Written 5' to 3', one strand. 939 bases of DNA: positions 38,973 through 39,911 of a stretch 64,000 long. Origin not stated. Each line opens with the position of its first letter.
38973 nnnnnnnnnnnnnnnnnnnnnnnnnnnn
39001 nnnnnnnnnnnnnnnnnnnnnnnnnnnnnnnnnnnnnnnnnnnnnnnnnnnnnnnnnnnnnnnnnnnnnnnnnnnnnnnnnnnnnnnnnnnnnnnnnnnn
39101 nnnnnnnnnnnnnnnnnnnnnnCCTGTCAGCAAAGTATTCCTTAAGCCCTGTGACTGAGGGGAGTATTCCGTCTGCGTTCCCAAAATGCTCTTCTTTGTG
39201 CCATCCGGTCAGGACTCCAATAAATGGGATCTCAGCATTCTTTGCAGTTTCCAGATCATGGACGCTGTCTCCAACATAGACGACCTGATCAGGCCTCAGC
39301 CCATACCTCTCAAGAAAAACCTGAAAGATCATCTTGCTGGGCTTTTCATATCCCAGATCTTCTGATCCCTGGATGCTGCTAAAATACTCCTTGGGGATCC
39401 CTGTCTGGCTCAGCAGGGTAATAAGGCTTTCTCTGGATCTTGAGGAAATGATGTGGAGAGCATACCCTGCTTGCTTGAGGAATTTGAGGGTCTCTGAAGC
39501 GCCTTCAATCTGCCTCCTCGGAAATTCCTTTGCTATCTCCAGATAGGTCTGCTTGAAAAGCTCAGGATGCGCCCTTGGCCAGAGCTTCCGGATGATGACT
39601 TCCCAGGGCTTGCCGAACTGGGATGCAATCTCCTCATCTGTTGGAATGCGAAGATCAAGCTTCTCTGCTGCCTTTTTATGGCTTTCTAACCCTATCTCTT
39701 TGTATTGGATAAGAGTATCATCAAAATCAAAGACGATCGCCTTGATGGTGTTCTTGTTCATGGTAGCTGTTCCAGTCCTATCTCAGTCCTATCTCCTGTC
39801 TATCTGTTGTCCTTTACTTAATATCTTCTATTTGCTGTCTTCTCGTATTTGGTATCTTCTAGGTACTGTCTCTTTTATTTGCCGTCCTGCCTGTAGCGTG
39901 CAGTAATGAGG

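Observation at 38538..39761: HAD phosphatase fused to GTP cyclohydrolase II: candidate for the missing riboflavin-pathway phosphatase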

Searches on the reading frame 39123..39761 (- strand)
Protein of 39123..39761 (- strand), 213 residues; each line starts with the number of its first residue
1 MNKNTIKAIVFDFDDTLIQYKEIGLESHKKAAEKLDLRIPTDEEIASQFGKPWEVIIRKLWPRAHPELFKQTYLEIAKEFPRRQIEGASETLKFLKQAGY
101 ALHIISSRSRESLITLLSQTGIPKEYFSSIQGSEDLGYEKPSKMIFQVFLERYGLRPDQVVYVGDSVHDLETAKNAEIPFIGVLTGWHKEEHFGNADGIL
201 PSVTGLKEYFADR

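Call 20: find_homologous_proteins(query=window:39123-39761:-, max_evalue=0.00001)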
Query seq(213 aa) (213 aa): 17 proteins with E <= 0.00001 among 270 candidates.
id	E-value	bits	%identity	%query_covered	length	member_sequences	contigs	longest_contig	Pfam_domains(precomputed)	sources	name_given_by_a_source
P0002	1.9e-119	415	88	100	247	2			PF13419.13,PF00702.33,PF08645.18,PF13242.13,PF12710.14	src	-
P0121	1.1e-27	115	35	93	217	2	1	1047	PF13419.13,PF00702.33,PF13242.13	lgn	-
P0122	7.0e-27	113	39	91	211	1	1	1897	PF13419.13,PF00702.33,PF13242.13,PF12710.14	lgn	-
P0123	2.4e-23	101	32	88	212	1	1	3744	PF13419.13,PF03767.21,PF00702.33,PF08645.18,PF13242.13,PF06888.19,PF12710.14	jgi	jgi:HAD superfamily hydrolase (TIGR01549 family)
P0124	4.2e-19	87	30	88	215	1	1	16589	PF13419.13,PF00702.33,PF13242.13,PF12710.14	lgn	-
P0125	6.0e-9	54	27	95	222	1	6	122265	PF13419.13,PF00702.33,PF13242.13,PF12710.14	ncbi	ncbi:MAG: HAD family hydrolase [Candidatus Micrarchaeia archaeon]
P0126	6.7e-9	54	29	51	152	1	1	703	PF13419.13,PF13242.13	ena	-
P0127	2.7e-8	52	27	86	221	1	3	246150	PF13419.13,PF00702.33,PF13242.13,PF12710.14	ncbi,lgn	ncbi:MAG: HAD family hydrolase [Candidatus Micrarchaeia archaeon]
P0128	5.7e-8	51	27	86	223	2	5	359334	PF13419.13,PF00702.33,PF13242.13,PF12710.14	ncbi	ncbi:MAG: HAD family hydrolase [Candidatus Micrarchaeia archaeon]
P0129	7.6e-8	50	31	85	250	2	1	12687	PF13419.13,PF13344.13,PF00702.33,PF13242.13,PF12710.14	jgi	jgi:phosphoglycolate phosphatase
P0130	2.0e-7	49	26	96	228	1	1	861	PF13419.13,PF00702.33,PF13242.13,PF12710.14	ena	-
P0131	4.5e-7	48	26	96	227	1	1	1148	PF13419.13,PF00702.33,PF13242.13,PF12710.14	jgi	jgi:HAD superfamily hydrolase (TIGR01509 family)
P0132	5.7e-7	48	29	94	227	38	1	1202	PF13419.13,PF00702.33,PF13242.13,PF12710.14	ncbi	-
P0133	7.9e-7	47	29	84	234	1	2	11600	PF13419.13,PF00702.33,PF13242.13,PF12710.14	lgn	-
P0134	1.7e-6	46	29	87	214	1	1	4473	PF13419.13,PF00702.33,PF13242.13,PF12710.14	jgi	jgi:phosphoglycolate phosphatase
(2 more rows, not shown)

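Call 21: find_encoding_contigs(protein=P0124, flank=8000, max_places=3)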
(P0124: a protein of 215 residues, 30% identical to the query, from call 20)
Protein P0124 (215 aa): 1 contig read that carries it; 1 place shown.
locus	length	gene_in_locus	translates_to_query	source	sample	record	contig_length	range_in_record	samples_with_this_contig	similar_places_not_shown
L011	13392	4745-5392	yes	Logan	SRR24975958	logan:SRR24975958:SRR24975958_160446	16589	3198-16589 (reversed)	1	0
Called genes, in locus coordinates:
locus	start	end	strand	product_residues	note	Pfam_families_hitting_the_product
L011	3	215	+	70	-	?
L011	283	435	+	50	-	PF18919:DUF5670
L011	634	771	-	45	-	-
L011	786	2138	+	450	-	PF00270:DEAD, PF04851:ResIII (weak), PF00271:Helicase_C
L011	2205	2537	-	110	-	PF04193:PQ-loop (weak)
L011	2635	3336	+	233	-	PF13462:Thioredoxin_4, PF01323:DSBA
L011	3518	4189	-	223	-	PF09335:VTT_dom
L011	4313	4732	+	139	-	PF06262:Zincin_1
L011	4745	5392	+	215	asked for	PF00702:Hydrolase, PF12710:HAD (weak), PF13419:HAD_2, PF13242:Hydrolase_like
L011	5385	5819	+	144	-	PF08818:DUF1801 (weak)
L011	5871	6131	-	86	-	-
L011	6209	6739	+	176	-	PF08002:DUF1697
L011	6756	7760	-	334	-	PF03193:RsgA_GTPase, PF00009:GTP_EFTU (faint)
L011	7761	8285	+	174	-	-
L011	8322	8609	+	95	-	-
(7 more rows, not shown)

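Call 22: find_encoding_contigs(protein=P0123, flank=5000, max_places=3)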
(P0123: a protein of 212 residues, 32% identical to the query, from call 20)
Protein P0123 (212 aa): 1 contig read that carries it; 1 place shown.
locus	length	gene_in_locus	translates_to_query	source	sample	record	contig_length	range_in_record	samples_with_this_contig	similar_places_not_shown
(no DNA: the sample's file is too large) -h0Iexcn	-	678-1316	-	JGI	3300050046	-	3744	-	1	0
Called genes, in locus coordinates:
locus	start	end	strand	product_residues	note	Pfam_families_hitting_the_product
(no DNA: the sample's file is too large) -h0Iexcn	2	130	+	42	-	?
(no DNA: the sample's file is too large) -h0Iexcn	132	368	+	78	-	PF26604:CBU_0592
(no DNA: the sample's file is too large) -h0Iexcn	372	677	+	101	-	-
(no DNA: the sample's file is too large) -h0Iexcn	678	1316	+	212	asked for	PF00702:Hydrolase, PF03767:Acid_phosphat_B (faint), PF06888:Put_Phosphatase (faint), PF08645:PNK3P (faint), PF12710:HAD, PF13419:HAD_2, PF13242:Hydrolase_like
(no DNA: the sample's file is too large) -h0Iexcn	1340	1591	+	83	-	-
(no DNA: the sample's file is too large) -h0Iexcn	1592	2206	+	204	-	PF09335:VTT_dom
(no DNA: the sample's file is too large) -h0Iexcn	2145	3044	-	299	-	PF01745:IPT, PF01715:IPPT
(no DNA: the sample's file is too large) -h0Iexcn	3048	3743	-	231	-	?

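Call 23: find_encoding_contigs(protein=P0122, flank=5000, max_places=3)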
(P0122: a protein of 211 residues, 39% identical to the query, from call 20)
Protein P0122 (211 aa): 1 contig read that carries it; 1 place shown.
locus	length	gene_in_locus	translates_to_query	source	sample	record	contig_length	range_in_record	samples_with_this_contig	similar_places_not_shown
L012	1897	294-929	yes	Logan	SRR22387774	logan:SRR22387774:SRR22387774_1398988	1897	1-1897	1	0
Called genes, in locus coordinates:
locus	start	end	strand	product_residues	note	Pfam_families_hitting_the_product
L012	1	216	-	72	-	?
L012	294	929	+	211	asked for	PF00702:Hydrolase, PF12710:HAD (faint), PF13419:HAD_2, PF13242:Hydrolase_like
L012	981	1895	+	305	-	?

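Call 24: find_encoding_contigs(protein=P0121, flank=5000, max_places=3)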
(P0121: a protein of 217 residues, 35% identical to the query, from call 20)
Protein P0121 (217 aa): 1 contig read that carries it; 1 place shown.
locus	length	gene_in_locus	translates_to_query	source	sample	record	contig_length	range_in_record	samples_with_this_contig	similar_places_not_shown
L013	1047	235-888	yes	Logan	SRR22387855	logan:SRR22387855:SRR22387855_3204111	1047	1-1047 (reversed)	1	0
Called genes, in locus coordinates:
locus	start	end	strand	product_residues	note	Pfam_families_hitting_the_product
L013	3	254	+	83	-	?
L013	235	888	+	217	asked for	PF00702:Hydrolase, PF13419:HAD_2, PF13242:Hydrolase_like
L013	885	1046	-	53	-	?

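Call 26: search_solved_structures(query=window:39123-39761:-, max_evalue=0.001, show_alignments=3)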
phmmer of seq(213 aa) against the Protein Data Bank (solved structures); distinct sequences matched with E-value up to 0.001: 41.
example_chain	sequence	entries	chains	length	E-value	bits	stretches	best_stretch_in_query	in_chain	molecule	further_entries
3d6j_A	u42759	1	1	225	1.2e-12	51.4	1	8-193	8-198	Putative haloacid dehalogenase-like hydrolase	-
2nyv_A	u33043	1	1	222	7.5e-11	45.5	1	6-185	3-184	Phosphoglycolate phosphatase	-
2yy6_A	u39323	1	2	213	1.4e-10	44.6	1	7-185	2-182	phosphoglycolate phosphatase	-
6q7p_A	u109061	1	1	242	1.5e-10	44.5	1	55-201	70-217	OE1.2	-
6q7q_A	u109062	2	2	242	2e-10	44.1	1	55-201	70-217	OE1.3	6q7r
6z1k_A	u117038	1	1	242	2e-10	44.1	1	56-201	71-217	BH32.6 protein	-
1x42_A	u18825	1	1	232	2.1e-10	44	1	55-200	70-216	hypothetical protein PH0459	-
7o1d_A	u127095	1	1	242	2.9e-10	43.6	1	56-201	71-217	BH32.7 protein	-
8bp1_A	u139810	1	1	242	3e-10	43.5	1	56-201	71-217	BHMeHis1.0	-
2hsz_A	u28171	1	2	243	4e-10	43.1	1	85-188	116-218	novel predicted phosphatase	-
3u26_A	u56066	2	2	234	4.4e-10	43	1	55-200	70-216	PF00702 domain protein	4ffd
6q7n_A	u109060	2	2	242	4.9e-10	42.8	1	55-199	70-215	BH32 | OE1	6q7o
9fug_A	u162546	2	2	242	2.4e-09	40.5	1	56-201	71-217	SNAr1.3 (K39A) | Chain A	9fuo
9ful_A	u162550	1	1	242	2.4e-09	40.5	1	56-201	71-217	Chain A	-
2msn_A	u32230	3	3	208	1.5e-08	37.9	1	8-192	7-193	Hydrolase, haloacid dehalogenase-like family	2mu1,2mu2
3qub_A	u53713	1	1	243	0.00096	22.3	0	5-188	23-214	INORGANIC PYROPHOSPHATASE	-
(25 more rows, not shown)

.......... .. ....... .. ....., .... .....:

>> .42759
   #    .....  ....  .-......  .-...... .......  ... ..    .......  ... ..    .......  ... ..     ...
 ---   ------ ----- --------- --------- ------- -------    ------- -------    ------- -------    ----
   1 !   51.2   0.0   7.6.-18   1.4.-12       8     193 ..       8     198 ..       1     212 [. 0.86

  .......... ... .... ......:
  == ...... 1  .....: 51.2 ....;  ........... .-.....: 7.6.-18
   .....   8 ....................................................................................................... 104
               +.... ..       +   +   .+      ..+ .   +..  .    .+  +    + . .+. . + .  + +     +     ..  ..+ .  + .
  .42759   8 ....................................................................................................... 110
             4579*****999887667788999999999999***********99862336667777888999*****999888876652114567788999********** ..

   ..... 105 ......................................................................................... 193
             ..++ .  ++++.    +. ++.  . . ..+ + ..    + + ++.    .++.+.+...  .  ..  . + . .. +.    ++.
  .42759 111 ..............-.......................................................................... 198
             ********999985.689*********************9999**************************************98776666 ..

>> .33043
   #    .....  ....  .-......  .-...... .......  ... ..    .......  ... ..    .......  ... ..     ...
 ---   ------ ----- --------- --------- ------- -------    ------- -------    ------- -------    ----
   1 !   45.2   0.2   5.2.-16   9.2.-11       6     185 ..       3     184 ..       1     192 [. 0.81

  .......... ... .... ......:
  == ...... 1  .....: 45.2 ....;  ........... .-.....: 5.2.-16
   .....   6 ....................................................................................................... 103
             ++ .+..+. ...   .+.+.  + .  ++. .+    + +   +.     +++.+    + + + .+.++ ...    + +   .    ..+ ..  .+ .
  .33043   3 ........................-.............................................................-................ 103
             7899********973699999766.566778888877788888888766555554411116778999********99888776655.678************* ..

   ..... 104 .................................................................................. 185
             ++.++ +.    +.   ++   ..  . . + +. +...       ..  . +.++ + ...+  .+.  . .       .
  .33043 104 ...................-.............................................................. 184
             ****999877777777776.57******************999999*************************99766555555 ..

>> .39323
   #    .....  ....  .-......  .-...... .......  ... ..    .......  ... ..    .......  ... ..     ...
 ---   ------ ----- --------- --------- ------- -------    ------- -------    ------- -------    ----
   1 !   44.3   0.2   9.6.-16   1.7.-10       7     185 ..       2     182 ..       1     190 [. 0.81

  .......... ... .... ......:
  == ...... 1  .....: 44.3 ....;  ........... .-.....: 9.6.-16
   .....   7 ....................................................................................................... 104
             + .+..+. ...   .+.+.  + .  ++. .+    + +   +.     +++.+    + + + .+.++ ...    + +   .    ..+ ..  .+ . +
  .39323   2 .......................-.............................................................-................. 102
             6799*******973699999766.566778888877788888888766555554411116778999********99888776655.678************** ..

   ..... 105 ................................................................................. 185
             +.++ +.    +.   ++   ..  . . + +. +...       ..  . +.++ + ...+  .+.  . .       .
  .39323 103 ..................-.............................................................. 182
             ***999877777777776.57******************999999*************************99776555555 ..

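Call 35: search_protein_families(library=ncbifam, proteins=[window:39123-39761:-], max_evalue=1)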
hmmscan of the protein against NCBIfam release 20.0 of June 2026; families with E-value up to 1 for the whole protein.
seq(213 aa): 64 families (the best 25 are shown)
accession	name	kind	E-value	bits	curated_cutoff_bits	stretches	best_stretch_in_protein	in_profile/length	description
TIGR02253.1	CTE7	subfamily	6.3e-24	85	169.75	1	6-183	2-194/221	TIGR02253 family HAD-type hydrolase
TIGR02252.1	DREG-2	subfamily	2.4e-22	79.7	155.2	2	67-177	89-198/203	HAD hydrolase, REG-2-like, family IA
NF009695.0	PRK13222.1-2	equivalog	6.5e-22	78.1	225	1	3-198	3-210/226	phosphoglycolate phosphatase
NF009804.0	PRK13288.1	equivalog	8.1e-20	71.2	218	1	5-184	2-182/215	pyrophosphatase PpaX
TIGR01449.2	PGP_bact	equivalog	6.9e-17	61.7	180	1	66-193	69-196/213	phosphoglycolate phosphatase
TIGR02254.1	YjjG_YfnB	equivalog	8.8e-17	61.3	159.9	1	60-181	75-194/223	YjjG family noncanonical pyrimidine nucleotidase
NF009697.0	PRK13222.1-4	equivalog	1.6e-16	60.3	327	1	4-191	5-201/232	phosphoglycolate phosphatase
TIGR01549.1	HAD-SF-IA-v1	subfamily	3.7e-15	56.6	23.3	1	84-176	63-148/149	HAD-IA family hydrolase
NF009694.0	PRK13222.1-1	equivalog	2.3e-14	53.3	415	1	67-191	96-218/252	phosphoglycolate phosphatase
NF053830.1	RUBPPhHalo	equivalog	3.3e-12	46.5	330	2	84-173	104-193/234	ribulose-1,5-bisphosphate 5-phosphatase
TIGR01662.1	HAD-SF-IIIA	subfamily_domain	4.5e-12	46.3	44.6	1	85-183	27-138/141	HAD-IIIA family hydrolase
TIGR01428.1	HAD_type_II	equivalog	3.1e-11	43.7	125.4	1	89-176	97-183/197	haloacid dehalogenase type II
NF008087.0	PRK10826.1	equivalog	1.7e-10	40.9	191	1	2-202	3-211/222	hexitol phosphatase HxpB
TIGR03351.1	PhnX-like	hypoth_equivalog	3.4e-10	40.2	218.9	1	7-208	2-217/220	phosphonatase-like hydrolase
NF009698.0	PRK13223.1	equivalog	4.1e-10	39.3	466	1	68-188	88-205/272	phosphoglycolate phosphatase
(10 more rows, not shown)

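Call 49: find_related_loci(query=A2, collection=genome_contigs, flank=8000)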
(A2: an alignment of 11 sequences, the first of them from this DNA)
Query A2 (213 aa) in genome_contigs; peptide patterns used: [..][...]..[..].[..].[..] (x = any residue, [..] = any of these).
600 stretches matched a pattern (row limit reached: there are more); 201 encode a relative of the query (tblastn E <= 1e-3); the best 80 are kept; 80 distinct loci.
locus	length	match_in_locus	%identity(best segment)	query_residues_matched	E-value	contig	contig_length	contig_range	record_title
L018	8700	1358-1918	41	4-193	3e-46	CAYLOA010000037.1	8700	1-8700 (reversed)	MAG TPA_asm: uncultured Methanosarcinales archaeon isolate binchicken_co48_37 genome assembly, contig: NODE_13329_length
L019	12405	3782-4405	45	2-210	4e-45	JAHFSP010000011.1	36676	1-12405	MAG: Candidatus Woesearchaeota archaeon isolate nzgw60 NODE_262_length_36677_cov_5.358135, whole genome shotgun sequence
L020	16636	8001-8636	33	6-210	9e-32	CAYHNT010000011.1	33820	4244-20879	MAG TPA_asm: uncultured archaeon isolate ERP119705_co13_431 genome assembly, contig: NODE_1591_length_33820_cov_6.469717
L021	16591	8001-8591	35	7-200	9e-31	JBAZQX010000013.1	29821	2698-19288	MAG: Candidatus Doudnabacteria bacterium isolate SO_2017_SWC_9 scaffold_1325_c1_LP-4_2017, whole genome shotgun sequence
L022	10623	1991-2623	32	6-209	1e-30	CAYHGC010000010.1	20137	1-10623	MAG TPA_asm: uncultured archaeon isolate ERP119705_co12_117 genome assembly, contig: NODE_3061_length_20137_cov_5.330644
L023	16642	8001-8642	32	6-212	1e-29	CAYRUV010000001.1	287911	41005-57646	MAG TPA_asm: uncultured archaeon isolate SRP278252_co2_866 genome assembly, contig: NODE_22_length_287911_cov_8.262934,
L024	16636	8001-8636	31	5-209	7e-29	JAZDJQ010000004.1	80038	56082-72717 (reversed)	MAG: Candidatus Iainarchaeum archaeon isolate MEGAHIT-group-0.495 k141_6491174, whole genome shotgun sequence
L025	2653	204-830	32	1-206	5e-27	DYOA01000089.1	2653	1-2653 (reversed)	MAG TPA_asm: Leptospira biflexa isolate SulCav_GS09_5_2_45_65 SulCav_GS09_5_61071_length_2653_cov_33_377983, whole genom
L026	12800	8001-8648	29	3-210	6e-27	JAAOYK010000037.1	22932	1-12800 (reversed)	Candidatus Pacearchaeota archaeon isolate DPANNHV_H1.bin.39 k83_1803366, whole genome shotgun sequence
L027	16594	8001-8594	36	7-199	5e-27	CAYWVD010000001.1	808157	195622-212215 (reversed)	MAG TPA_asm: uncultured Candidatus Saccharibacteria bacterium isolate SRP278314_co2_217 genome assembly, contig: NODE_1_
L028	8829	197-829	31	6-209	5e-27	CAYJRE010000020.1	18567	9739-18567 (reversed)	MAG TPA_asm: uncultured archaeon isolate ERP125453_co1_164 genome assembly, contig: NODE_2979_length_18567_cov_16.536679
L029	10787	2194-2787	32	1-193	4e-25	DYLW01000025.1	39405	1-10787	MAG TPA_asm: Leptospira biflexa isolate SulCav_AS07-7_3_45_27 SulCav_AS07_7_913_length_39405_cov_15_302084, whole genome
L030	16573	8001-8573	31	4-193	8e-24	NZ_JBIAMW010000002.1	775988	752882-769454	Nocardia sp. NPDC004068 NPDC004068_25_D5.ctg-0002, whole genome shotgun sequence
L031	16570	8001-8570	36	6-193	2e-36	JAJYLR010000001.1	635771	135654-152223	MAG: bacterium isolate DBS2-1.bin86 NODE_1_length_635771_cov_21.116458, whole genome shotgun sequence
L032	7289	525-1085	31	1-183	1e-22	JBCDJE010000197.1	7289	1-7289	MAG: Bacteroidota bacterium isolate P01_H01_bin.28 k141_1647809_length_7289_cov_11.1557, whole genome shotgun sequence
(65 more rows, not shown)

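Call 53: find_related_loci(query=A3, collection=metagenome_contigs, flank=8000)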
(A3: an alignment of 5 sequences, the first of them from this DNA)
Query A3 (213 aa) in metagenome_contigs; peptide patterns used: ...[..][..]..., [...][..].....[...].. (x = any residue, [..] = any of these).
600 stretches matched a pattern (row limit reached: there are more); 315 encode a relative of the query (tblastn E <= 1e-3); the best 80 are kept; 80 distinct loci.
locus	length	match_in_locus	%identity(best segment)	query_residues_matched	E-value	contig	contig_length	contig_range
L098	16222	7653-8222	37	1-193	4e-33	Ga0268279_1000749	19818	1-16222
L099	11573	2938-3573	32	6-213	4e-28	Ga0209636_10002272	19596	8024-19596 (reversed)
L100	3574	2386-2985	32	6-206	2e-27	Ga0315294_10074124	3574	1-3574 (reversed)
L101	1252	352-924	30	7-193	8e-27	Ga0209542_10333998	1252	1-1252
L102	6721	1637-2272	29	1-206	7e-26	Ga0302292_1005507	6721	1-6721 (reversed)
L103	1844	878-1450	29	7-193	6e-26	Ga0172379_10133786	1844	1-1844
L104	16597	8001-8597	29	1-195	1e-25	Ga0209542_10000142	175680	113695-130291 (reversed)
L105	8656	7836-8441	31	3-206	3e-24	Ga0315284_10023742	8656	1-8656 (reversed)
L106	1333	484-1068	30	6-196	4e-23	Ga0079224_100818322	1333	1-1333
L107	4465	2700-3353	30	1-212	2e-22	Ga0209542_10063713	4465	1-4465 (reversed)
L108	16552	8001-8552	30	4-193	4e-22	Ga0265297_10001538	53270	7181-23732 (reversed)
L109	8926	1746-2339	30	5-197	7e-21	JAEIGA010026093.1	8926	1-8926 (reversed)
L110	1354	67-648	32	2-190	1e-20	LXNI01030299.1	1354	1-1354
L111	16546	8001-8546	33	6-187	2e-20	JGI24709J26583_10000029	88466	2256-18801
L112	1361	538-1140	30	3-201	2e-20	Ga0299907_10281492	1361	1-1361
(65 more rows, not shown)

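Call 65: find_homologous_proteins(query=A5, max_evalue=1e-10)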
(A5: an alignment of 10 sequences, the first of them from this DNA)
Query A5 (10 sequences) (213 aa, profile of the alignment): 3069 proteins with E <= 1e-10 among 8000 candidates; the best 120 are listed.
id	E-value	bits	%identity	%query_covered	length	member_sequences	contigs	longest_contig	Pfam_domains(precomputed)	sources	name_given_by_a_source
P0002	1.4e-80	287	88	100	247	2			PF13419.13,PF00702.33,PF08645.18,PF13242.13,PF12710.14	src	-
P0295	3.9e-79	283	45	97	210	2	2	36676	PF13419.13,PF00702.33,PF13242.13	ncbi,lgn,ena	-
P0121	9.8e-75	268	35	93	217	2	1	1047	PF13419.13,PF00702.33,PF13242.13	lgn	-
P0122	1.2e-74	268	39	91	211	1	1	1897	PF13419.13,PF00702.33,PF13242.13,PF12710.14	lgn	-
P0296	2.2e-65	238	36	88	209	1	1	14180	PF13419.13,PF00702.33,PF13242.13,PF12710.14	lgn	-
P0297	4.9e-65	237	36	96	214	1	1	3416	PF13419.13,PF00702.33,PF13242.13,PF12710.14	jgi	jgi:HAD superfamily hydrolase (TIGR01509 family)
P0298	2.0e-60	222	35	99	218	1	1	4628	PF13419.13,PF00702.33,PF08282.19,PF13242.13,PF06888.19,PF12710.14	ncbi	-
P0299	4.4e-60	220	42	88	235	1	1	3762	PF13419.13,PF00702.33,PF13242.13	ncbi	-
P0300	1.9e-56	209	33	88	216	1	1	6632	PF13419.13,PF00702.33,PF13242.13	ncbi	-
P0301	3.4e-56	208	32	95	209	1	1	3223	PF13419.13,PF00702.33,PF13242.13,PF12710.14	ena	-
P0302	5.0e-56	207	34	93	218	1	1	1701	PF13419.13,PF00702.33,PF13242.13,PF12710.14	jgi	jgi:phosphoglycolate phosphatase-like HAD superfamily hydrolase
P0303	1.2e-54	203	32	96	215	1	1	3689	PF13419.13,PF00702.33,PF13242.13,PF12710.14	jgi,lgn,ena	-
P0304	4.6e-53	197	32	97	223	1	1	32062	PF13419.13,PF00702.33,PF13242.13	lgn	-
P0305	4.9e-53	197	31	89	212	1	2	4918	PF13419.13,PF00702.33,PF06888.19,PF12710.14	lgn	-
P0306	3.7e-52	195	34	98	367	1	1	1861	PF13419.13,PF00702.33,PF02367.24,PF13242.13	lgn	-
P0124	3.1e-44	169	30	88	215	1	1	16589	PF13419.13,PF00702.33,PF13242.13,PF12710.14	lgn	-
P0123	8.0e-42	161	32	88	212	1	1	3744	PF13419.13,PF03767.21,PF00702.33,PF08645.18,PF13242.13,PF06888.19,PF12710.14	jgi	jgi:HAD superfamily hydrolase (TIGR01549 family)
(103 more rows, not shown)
